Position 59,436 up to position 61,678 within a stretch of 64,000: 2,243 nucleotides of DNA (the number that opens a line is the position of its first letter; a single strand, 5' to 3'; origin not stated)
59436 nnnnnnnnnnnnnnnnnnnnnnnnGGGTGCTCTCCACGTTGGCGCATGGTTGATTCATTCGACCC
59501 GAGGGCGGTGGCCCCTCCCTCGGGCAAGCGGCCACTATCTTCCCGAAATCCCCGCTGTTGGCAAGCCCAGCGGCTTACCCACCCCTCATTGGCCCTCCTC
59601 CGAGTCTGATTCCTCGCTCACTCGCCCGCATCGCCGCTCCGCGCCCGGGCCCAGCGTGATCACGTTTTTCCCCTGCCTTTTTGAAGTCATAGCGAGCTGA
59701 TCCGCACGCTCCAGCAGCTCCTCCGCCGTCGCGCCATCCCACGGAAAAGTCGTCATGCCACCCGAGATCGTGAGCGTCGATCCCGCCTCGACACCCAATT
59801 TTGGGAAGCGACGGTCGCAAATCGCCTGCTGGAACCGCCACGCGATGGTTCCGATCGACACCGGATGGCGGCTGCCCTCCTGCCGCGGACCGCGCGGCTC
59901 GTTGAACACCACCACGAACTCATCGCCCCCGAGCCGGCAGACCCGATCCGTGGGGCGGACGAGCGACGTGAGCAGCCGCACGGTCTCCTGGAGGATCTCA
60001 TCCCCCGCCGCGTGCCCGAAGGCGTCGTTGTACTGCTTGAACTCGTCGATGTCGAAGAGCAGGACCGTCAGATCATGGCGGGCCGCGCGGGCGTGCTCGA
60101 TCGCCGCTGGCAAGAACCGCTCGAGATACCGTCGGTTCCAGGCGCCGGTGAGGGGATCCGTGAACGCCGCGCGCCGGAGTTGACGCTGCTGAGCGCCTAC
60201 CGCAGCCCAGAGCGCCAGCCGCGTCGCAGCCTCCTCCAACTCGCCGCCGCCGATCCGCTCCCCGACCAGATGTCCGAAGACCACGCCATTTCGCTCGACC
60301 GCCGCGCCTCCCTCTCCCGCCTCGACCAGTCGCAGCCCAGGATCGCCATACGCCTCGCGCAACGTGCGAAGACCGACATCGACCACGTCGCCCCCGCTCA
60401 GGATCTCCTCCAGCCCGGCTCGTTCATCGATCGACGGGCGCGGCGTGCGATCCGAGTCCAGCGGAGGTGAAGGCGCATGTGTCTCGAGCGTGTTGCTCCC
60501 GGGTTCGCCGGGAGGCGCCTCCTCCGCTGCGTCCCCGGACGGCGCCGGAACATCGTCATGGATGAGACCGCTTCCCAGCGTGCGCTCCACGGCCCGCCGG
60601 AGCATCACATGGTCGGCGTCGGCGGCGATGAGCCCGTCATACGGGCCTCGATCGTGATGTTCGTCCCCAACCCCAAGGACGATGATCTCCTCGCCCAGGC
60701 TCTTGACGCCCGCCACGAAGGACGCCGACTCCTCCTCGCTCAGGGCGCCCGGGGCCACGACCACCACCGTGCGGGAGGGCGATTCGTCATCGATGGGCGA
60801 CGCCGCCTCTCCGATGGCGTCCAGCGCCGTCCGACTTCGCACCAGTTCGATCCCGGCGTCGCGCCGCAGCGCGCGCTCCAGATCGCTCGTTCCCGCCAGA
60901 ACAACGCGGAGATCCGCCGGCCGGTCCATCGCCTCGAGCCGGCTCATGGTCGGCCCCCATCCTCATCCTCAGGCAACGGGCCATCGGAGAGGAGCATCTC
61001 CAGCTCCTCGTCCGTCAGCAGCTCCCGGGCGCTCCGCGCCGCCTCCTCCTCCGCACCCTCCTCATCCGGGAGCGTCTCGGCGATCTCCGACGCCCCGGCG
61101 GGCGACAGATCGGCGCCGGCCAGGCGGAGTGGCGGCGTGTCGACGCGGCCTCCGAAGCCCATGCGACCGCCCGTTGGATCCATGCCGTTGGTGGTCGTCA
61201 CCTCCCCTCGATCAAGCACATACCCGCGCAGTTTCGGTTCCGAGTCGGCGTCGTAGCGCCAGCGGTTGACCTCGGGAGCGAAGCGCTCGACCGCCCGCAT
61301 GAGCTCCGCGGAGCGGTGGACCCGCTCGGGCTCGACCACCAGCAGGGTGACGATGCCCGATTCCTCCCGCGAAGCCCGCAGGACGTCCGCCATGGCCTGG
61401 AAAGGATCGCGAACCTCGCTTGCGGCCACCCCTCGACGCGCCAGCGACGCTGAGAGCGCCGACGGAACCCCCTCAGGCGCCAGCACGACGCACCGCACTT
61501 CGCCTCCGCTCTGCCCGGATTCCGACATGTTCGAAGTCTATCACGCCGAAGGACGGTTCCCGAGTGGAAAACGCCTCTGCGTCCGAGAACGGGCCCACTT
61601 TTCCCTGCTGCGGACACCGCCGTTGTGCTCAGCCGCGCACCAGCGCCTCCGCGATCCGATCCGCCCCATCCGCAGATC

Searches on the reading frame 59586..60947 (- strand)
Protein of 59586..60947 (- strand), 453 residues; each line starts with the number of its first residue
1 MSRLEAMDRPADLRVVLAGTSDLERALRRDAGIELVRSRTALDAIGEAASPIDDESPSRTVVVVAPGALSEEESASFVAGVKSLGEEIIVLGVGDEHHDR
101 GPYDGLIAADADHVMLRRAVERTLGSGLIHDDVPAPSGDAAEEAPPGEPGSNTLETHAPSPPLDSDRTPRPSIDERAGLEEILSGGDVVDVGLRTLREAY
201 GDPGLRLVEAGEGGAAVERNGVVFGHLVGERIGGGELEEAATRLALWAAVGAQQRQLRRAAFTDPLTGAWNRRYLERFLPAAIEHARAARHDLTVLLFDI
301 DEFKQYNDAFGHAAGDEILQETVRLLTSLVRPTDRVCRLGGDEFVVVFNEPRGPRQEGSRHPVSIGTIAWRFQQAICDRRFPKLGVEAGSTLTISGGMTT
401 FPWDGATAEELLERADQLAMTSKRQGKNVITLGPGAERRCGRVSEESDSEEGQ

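Call 3: search_protein_families(library=pfam, proteins=[window:59586-60947:-], max_evalue=1)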
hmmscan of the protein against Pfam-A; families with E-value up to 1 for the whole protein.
window:59586-60947:- (453 aa): 1 family
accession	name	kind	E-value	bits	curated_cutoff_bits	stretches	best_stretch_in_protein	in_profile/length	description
PF00990.26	GGDEF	-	3.4e-36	124.9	23.8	1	261-428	1-160/161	Diguanylate cyclase, GGDEF domain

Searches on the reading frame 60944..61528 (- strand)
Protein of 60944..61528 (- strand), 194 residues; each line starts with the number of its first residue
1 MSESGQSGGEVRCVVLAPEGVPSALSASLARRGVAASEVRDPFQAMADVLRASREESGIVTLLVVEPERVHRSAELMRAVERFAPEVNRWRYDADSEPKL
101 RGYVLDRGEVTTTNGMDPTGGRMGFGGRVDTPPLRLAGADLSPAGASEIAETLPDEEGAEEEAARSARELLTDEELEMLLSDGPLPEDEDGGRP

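Call 3: search_protein_families(library=pfam, proteins=[window:60944-61528:-], max_evalue=1)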
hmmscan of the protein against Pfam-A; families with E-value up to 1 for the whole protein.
window:60944-61528:- (194 aa): 1 family
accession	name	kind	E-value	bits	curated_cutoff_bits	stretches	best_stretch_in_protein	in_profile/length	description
PF21834.1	DUF6894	-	0.0059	17.2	24.1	1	151-177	18-44/69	Domain of unknown function (DUF6894)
